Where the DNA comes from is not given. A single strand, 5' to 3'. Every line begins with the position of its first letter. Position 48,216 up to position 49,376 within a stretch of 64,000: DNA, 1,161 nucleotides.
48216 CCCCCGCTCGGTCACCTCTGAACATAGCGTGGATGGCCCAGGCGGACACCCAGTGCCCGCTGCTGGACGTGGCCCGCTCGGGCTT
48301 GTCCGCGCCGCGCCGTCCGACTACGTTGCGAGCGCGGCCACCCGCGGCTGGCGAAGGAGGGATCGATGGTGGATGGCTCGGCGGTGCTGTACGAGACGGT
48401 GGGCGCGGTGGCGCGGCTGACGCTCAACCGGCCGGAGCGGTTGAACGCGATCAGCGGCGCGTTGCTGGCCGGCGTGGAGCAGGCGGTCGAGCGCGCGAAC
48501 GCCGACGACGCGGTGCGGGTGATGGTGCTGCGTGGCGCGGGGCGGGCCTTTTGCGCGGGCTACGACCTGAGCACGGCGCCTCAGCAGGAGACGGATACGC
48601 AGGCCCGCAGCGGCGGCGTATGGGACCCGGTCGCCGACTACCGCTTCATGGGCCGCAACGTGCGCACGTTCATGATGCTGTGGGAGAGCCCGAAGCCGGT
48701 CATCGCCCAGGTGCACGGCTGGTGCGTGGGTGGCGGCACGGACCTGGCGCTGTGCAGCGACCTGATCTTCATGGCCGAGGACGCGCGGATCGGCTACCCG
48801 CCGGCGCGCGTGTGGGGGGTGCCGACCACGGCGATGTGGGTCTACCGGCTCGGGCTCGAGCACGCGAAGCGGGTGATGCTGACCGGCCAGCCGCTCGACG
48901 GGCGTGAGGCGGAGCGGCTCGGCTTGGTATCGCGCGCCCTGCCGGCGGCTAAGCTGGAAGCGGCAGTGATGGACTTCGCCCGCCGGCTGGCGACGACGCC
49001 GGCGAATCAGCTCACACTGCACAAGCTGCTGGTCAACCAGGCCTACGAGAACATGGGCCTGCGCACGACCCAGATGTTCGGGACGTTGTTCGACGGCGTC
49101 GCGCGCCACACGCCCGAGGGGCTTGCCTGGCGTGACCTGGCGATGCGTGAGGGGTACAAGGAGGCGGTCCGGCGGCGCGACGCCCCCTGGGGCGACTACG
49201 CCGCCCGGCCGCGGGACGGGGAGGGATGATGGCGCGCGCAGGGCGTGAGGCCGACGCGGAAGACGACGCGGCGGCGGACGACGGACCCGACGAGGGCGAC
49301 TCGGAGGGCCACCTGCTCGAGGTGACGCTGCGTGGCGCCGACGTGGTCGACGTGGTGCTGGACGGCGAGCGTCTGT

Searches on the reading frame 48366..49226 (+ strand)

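Call 38: search_protein_families(library=pfam, proteins=[window:48366-49226:+], max_evalue=0.00001)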
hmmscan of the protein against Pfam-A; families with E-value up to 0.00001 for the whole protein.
window:48366-49226:+ (287 aa): 2 families
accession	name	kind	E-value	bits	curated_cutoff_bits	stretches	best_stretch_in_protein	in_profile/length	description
PF00378.25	ECH_1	-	2e-40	139.2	27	1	13-242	4-224/251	Enoyl-CoA hydratase/isomerase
PF16113.10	ECH_2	-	1.6e-25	90.8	27.2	1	16-210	2-190/335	Enoyl-CoA hydratase/isomerase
